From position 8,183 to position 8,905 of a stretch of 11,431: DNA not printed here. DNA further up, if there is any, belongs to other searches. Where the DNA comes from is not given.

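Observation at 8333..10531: The gp9-like tail knob appears split into two ORFs in the same frame, separated only by TAA plus one codon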

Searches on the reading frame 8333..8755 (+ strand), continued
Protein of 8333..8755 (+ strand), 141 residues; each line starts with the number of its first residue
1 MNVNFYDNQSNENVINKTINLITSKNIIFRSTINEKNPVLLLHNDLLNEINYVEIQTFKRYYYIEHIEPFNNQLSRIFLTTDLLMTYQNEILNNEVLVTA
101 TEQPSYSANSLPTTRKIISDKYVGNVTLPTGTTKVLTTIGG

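Call 49: fold_search(model_id=the predicted structure, library=pdb)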
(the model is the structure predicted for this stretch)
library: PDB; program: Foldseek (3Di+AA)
matches with E <= 10: 355; with E <= 0.001: 0
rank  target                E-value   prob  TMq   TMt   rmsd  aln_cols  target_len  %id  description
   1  4eo2_A                8.2e-02  0.60  0.31  0.11  12.8       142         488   20  Structure of the bacteriophage C1 tail knob protein, gp12 (released 2012-08-22)
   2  5fb4_A                8.7e-02  0.98  0.31  0.09   3.5        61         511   18  Crystal structure of the bacteriophage phi29 tail knob protein gp9 truncation variant (released 2016-06-22)
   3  5fb4_B                9.9e-02  0.98  0.31  0.09   3.4        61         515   18  Crystal structure of the bacteriophage phi29 tail knob protein gp9 truncation variant (released 2016-06-22)
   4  5fb5_B                1.3e-01  0.95  0.32  0.09   3.9        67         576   18  Crystal structure of the bacteriophage phi29 tail knob protein gp9 (released 2016-06-22)
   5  8egs_Y                1.3e-01  0.97  0.32  0.09   2.5        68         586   22  Tail knob structure of Staphylococcus phage Andhra (released 2022-12-14)
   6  8k37_M                1.3e-01  0.92  0.22  0.27   6.9        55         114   11  Structure of the bacteriophage lambda neck (released 2023-11-15)
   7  5fei_B                1.6e-01  0.96  0.31  0.09   3.5        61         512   18  Crystal structure of the bacteriophage phi29 tail knob protein gp9 truncation variant (released 2016-06-22)
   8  5fb4_C                1.9e-01  0.94  0.31  0.09   3.4        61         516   18  Crystal structure of the bacteriophage phi29 tail knob protein gp9 truncation variant (released 2016-06-22)
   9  5fei_A                2.5e-01  0.80  0.30  0.10   4.0        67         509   18  Crystal structure of the bacteriophage phi29 tail knob protein gp9 truncation variant (released 2016-06-22)
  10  5fb5_A                3.0e-01  0.89  0.31  0.09   3.6        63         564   17  Crystal structure of the bacteriophage phi29 tail knob protein gp9 (released 2016-06-22)
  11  8xow_f                3.6e-01  0.91  0.25  0.31   3.5        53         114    9  Mature virion portal of bacteriophage lambda (released 2024-04-10)
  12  9mu3_C                7.1e-01  0.33  0.23  0.32   7.1        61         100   15  SaPI1 neck structure (released 2025-05-07)
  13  8gtf_M                8.0e-01  0.77  0.27  0.37   2.4        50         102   18  Cryo-EM model of the marine siphophage vB_DshS-R4C stopper-terminator complex (released 2023-07-12)
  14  8uch                  1.6e+00  0.08  0.19  0.10  10.2        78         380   14  Thermophilic RNA Ligase from Palaeococcus pacificus K92A + ATP (released 2024-02-21)
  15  7cay                  1.7e+00  0.15  0.24  0.21   6.9        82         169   11  Crystal Structure of Lon N-terminal domain protein from Xanthomonas campestris (released 2020-10-14)
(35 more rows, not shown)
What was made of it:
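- Foldseek also lists lambda neck and stopper proteins (call 49).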

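Call 50: search_protein_representatives(alignment_id=A1)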
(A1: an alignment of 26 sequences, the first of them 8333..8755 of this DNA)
Query: 26 sequences, 141 profile positions. Proteins with E-value up to 0.001 (for the whole library): 3086; up to 1e-10: 288; up to 1e-30: 2. The best 150 are listed.
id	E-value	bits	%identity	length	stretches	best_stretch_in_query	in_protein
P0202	1.6e-43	164.1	-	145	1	3-141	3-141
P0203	5.3e-36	139.8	-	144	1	1-141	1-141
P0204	2.4e-30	121.4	-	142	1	1-141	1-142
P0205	3.5e-29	117.6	-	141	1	1-141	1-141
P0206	6.1e-26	107.1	-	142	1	1-141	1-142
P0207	8.5e-25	103.4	-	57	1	85-141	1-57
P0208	3.2e-24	101.6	-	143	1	1-141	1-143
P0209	1.3e-23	99.6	-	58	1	1-58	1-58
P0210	1.3e-21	93.1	-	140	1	3-140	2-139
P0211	2.7e-21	92.1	-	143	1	1-141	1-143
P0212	8.4e-21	90.5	-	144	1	1-141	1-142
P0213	1.2e-19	86.7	-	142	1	1-141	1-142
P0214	1.6e-19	86.3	-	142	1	9-141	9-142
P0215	1.8e-19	86.2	-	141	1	1-141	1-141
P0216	3.5e-19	85.2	-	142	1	1-140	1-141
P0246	2.4e-15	72.8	-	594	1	2-121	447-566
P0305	1.8e-13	66.7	-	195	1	3-109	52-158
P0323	4.3e-13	65.5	-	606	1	3-140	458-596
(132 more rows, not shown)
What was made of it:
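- There are 3086 representative clusters at E<=1e-3, and the best 150 are almost all stand-alone proteins of 138-159 aa (call 50). The stand-alone A family is very large and diverse (3086 clusters, call 50).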

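Call 54: search_dna_similar(query=L028:2322-3755:+, collection=phages, mode=protein, max_evalue=0.001, max_rows=25)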
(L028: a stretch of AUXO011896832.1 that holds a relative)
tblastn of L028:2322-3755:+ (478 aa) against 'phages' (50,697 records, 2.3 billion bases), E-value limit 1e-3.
Records with a match: 12; places in all: 12; records where one place covers at least 80% of the query: 10.
Best place of each record, by identity: <60% 12.
By first word of the organism name: Bacteriophage 9; Amedibacillus 2; Pectobacterium 1.
By host as written in the record: - 9; Amedibacillus_QUJU_s CSC70 2; Pectobacterium sp. 1.
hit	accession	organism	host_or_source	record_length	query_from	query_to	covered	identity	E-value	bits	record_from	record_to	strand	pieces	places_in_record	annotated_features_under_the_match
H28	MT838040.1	Bacteriophage sp.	human fecal samples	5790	6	478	99%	31.3%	5e-47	180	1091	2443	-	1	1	record has no annotation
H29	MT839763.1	Bacteriophage sp.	human fecal samples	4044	3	477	99%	30.7%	6e-46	177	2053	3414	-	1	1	record has no annotation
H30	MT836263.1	Bacteriophage sp.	human fecal samples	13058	6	478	99%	28.9%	1e-48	185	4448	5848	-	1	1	record has no annotation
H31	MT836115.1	Bacteriophage sp.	human fecal samples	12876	1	478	100%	27.4%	1e-29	129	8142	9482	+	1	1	record has no annotation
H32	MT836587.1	Bacteriophage sp.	human fecal samples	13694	2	478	100%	26.7%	3e-24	112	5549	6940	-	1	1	record has no annotation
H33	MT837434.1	Bacteriophage sp.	human fecal samples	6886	2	477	100%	26.0%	1e-36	149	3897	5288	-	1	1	record has no annotation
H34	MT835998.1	Bacteriophage sp.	human fecal samples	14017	1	478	100%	25.0%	3e-34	142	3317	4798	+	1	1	record has no annotation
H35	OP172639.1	Amedibacillus phage AD70P3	Amedibacillus_QUJU_s CSC70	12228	4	478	99%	25.1%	1e-12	77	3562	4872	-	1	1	hypothetical protein | portal protein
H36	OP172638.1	Amedibacillus phage AD70P2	Amedibacillus_QUJU_s CSC70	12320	4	478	99%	24.5%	7e-11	71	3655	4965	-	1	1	hypothetical protein | portal protein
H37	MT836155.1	Bacteriophage sp.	human fecal samples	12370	1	478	100%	23.1%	2e-10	69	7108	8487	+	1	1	record has no annotation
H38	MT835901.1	Bacteriophage sp.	human fecal samples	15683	2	319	67%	21.4%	5e-8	62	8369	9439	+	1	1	record has no annotation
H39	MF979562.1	Pectobacterium phage DU_PP_III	Pectobacterium sp.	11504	3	116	24%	31.6%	2e-8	63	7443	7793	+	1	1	hypothetical protein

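Call 55: get_annotated_region(hit=H30, flank=300)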
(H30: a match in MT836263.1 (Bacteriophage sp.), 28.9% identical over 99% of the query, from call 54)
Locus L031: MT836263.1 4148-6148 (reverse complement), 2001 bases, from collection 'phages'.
description: UNVERIFIED: Bacteriophage sp. clone scaffold_1796 genomic sequence.
organism: Bacteriophage sp. (NCBI taxid 38018)
taxonomy: Viruses
host: -; source: human fecal samples; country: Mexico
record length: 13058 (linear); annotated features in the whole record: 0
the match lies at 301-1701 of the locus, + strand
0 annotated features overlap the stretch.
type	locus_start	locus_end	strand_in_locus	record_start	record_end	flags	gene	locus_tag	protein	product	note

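Call 56: get_annotated_region(hit=H31, flank=300)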
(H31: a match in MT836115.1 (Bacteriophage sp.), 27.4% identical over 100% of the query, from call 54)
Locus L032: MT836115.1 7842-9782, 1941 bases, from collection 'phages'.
description: UNVERIFIED: Bacteriophage sp. clone scaffold_1437 genomic sequence.
organism: Bacteriophage sp. (NCBI taxid 38018)
taxonomy: Viruses
host: -; source: human fecal samples; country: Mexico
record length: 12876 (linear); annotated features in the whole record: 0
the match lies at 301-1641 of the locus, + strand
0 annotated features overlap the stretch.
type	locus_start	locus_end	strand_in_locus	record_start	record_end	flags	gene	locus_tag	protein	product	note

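Call 57: get_annotated_region(hit=H32, flank=300)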
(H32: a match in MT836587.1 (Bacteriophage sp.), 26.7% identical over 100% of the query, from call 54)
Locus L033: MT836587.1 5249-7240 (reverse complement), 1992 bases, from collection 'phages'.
description: UNVERIFIED: Bacteriophage sp. clone scaffold_2558 genomic sequence.
organism: Bacteriophage sp. (NCBI taxid 38018)
taxonomy: Viruses
host: -; source: human fecal samples; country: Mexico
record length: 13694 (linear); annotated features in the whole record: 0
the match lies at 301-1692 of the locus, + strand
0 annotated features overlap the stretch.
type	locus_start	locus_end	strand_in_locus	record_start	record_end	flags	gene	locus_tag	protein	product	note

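Call 58: get_annotated_region(hit=H34, flank=300)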
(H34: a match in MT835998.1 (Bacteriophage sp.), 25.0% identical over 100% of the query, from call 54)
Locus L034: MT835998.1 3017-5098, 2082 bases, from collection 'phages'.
description: UNVERIFIED: Bacteriophage sp. clone scaffold_1171 genomic sequence.
organism: Bacteriophage sp. (NCBI taxid 38018)
taxonomy: Viruses
host: -; source: human fecal samples; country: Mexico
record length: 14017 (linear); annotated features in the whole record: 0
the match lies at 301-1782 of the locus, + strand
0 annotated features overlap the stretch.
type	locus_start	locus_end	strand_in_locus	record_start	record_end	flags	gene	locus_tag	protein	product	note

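Call 59: get_annotated_region(hit=H35, flank=3000)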
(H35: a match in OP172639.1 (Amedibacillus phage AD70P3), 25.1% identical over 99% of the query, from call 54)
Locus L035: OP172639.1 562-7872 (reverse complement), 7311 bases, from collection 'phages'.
description: Amedibacillus phage AD70P3, complete genome.
organism: Amedibacillus phage AD70P3 (NCBI taxid 2968531)
taxonomy: Viruses; Duplodnaviria; Heunggongvirae; Uroviricota; Caudoviricetes; Guelinviridae
host: Amedibacillus_QUJU_s CSC70; source: municipal sewage; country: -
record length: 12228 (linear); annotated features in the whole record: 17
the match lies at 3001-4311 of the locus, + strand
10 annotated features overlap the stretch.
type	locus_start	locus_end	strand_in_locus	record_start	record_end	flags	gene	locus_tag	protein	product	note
CDS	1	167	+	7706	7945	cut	-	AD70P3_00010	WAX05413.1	hypothetical protein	-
CDS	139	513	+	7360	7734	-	-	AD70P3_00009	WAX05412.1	hypothetical protein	-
CDS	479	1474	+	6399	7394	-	-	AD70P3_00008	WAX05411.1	DNA packaging protein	-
CDS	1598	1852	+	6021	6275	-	-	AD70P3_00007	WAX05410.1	hypothetical protein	-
CDS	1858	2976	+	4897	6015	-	-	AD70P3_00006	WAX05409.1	hypothetical protein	-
CDS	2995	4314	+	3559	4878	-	-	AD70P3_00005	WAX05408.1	hypothetical protein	-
CDS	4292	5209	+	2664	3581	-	-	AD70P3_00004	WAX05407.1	portal protein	-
CDS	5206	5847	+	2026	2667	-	-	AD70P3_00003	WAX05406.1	hypothetical protein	-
CDS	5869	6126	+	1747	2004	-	-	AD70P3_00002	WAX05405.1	hypothetical protein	-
CDS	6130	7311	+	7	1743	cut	-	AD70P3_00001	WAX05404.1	hypothetical protein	-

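Call 60: get_annotated_region(hit=H37, flank=300)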
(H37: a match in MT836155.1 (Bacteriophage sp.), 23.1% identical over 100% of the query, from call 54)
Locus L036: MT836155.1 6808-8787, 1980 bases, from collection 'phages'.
description: UNVERIFIED: Bacteriophage sp. clone scaffold_1551 genomic sequence.
organism: Bacteriophage sp. (NCBI taxid 38018)
taxonomy: Viruses
host: -; source: human fecal samples; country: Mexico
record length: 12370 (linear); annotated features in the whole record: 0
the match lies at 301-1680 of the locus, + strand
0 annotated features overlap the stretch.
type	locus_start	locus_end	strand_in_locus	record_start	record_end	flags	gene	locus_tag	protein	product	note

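Call 63: search_solved_structures(query=A5, max_evalue=10, show_alignments=3)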
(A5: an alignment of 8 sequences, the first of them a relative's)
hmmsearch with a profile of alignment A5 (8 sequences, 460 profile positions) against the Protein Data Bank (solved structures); distinct sequences matched with E-value up to 10: 3.
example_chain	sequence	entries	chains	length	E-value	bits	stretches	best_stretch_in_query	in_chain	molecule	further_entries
8h9f_P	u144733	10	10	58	0.33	13.1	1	201-251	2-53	ATP synthase subunit ATP5MJ, mitochondrial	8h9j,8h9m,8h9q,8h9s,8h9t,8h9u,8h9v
6tt7_P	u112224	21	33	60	1.2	11.3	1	201-252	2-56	ATP synthase membrane subunit 6.8PL | ATP synthase subunit ATP5MPL, mitochondrial | ATP synthase F(0) complex subunit j, mitochondrial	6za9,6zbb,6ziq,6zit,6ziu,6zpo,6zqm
6zmr_j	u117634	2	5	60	1.3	11.1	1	201-252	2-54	ATP synthase j subunit (6.8PL)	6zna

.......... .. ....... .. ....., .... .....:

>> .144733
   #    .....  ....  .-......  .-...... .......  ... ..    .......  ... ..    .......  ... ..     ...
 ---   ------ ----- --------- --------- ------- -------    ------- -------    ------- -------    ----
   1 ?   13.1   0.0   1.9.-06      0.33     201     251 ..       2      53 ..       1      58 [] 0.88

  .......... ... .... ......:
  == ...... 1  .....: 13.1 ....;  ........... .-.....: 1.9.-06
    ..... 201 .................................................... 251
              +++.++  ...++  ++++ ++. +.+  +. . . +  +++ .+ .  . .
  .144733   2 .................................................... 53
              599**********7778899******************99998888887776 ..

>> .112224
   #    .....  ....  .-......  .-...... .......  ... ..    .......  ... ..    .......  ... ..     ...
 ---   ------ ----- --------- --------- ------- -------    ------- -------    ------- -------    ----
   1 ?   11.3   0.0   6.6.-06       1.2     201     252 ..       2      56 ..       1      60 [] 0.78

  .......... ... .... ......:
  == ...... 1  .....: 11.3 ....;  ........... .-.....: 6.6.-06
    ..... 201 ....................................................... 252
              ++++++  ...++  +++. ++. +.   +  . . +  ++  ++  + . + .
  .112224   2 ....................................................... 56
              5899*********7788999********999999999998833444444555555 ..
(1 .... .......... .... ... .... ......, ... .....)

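Call 95: search_protein_families(library=pfam, proteins=[L013:4703-5302:+, L020:3916-4644:+, L004:5393-6067:+, L022:2782-3570:+], max_evalue=0.01)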
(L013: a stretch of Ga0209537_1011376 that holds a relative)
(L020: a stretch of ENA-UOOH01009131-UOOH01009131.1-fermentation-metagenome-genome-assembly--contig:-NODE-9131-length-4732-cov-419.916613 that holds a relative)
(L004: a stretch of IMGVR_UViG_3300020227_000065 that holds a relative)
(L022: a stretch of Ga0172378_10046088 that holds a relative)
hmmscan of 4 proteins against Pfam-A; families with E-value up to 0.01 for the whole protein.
L013:4703-5302:+ (200 aa): 2 families
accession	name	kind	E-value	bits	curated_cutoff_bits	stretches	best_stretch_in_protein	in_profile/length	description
PF01510.30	Amidase_2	-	4.8e-24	85.6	26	1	19-136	4-130/131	N-acetylmuramoyl-L-alanine amidase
PF05036.18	SPOR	-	4.1e-07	30.7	21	1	164-195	4-75/76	SPOR domain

L020:3916-4644:+ (243 aa): 3 families
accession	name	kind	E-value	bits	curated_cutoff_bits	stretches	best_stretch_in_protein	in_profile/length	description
PF01510.30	Amidase_2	-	8.9e-23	81.5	26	1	19-136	4-130/131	N-acetylmuramoyl-L-alanine amidase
PF05036.18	SPOR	-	2.9e-16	60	21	1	165-239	3-75/76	SPOR domain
PF21938.1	CAP_N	-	0.0026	18.3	27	0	154-230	14-86/159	CAP, N-terminal domain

L004:5393-6067:+ (225 aa): 2 families
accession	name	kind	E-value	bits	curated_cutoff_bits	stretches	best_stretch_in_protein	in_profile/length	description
PF08230.16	CW_7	-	6.3e-21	74.3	25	2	189-224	1-39/40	CW_7 repeat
PF13539.11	Peptidase_M15_4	-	7.9e-14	52.4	25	1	59-121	4-70/70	D-alanyl-D-alanine carboxypeptidase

L022:2782-3570:+ (263 aa): 2 families
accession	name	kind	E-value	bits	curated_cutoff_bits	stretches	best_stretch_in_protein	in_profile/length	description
PF01183.26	Glyco_hydro_25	-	3.5e-25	89.8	27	1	9-187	2-180/180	Glycosyl hydrolases family 25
PF08230.16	CW_7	-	1.2e-10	41.4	25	1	232-262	3-39/40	CW_7 repeat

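Call 96: find_encoding_contigs(protein=P0033, flank=2500, max_places=2)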
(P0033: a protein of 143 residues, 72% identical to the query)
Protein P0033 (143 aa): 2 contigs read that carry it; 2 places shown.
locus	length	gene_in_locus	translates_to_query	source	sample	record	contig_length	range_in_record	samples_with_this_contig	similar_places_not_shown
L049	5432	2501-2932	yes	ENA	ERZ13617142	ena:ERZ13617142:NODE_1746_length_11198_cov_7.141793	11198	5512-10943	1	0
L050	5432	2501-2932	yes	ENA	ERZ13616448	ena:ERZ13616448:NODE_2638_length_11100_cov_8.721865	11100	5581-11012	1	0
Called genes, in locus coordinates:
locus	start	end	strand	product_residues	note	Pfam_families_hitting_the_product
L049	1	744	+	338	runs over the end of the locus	-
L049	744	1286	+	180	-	-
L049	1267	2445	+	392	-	PF25622:Phi29_MCP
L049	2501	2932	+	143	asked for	-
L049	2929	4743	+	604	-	-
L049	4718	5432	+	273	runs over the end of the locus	PF01183:Glyco_hydro_25, PF08230:CW_7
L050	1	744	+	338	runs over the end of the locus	-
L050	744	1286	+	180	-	-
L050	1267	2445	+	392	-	PF25622:Phi29_MCP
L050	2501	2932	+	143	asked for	-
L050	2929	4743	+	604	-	-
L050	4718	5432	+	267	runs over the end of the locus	?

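Call 97: find_encoding_contigs(protein=P0087, flank=2500, max_places=2)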
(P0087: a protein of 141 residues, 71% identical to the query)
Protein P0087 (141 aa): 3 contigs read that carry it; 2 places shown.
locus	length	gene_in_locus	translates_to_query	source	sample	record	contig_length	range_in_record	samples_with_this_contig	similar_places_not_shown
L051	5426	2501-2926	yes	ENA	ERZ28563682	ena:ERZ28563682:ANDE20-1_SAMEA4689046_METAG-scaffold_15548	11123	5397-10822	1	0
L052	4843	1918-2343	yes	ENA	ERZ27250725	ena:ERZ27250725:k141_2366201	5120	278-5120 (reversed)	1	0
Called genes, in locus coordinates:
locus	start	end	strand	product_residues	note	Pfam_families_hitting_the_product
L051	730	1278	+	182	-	-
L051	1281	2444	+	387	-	PF25622:Phi29_MCP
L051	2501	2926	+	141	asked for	-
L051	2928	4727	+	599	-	-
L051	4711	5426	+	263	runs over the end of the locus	PF01183:Glyco_hydro_25, PF08230:CW_7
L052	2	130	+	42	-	?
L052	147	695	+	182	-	-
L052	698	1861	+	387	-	PF25622:Phi29_MCP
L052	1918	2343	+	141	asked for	-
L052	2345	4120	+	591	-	-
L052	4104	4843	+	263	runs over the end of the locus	PF01183:Glyco_hydro_25, PF08230:CW_7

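Call 98: find_encoding_contigs(protein=P0022, flank=2500, max_places=2)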
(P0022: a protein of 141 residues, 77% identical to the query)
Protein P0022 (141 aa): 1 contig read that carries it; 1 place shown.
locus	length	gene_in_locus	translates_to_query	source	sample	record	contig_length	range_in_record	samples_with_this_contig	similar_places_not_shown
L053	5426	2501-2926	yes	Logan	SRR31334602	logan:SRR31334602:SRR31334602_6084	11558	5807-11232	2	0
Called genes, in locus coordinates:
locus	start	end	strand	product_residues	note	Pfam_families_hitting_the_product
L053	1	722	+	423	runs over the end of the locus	PF05352:Phage_connector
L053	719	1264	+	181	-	-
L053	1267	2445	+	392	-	PF25622:Phi29_MCP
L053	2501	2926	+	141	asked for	-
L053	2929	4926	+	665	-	-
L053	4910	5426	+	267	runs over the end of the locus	PF01183:Glyco_hydro_25, PF08230:CW_7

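Call 99: find_encoding_contigs(protein=P0053, flank=2500, max_places=2)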
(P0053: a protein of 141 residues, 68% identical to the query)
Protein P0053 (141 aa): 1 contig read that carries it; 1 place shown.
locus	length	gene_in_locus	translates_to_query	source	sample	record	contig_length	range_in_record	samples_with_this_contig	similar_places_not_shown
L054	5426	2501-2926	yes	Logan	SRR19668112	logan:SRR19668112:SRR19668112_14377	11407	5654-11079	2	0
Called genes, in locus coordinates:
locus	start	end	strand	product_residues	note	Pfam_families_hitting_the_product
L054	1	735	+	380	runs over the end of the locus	PF05352:Phage_connector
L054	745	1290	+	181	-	-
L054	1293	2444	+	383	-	PF25622:Phi29_MCP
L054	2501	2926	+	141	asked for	-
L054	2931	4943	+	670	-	-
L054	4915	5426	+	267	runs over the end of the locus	PF01183:Glyco_hydro_25, PF08230:CW_7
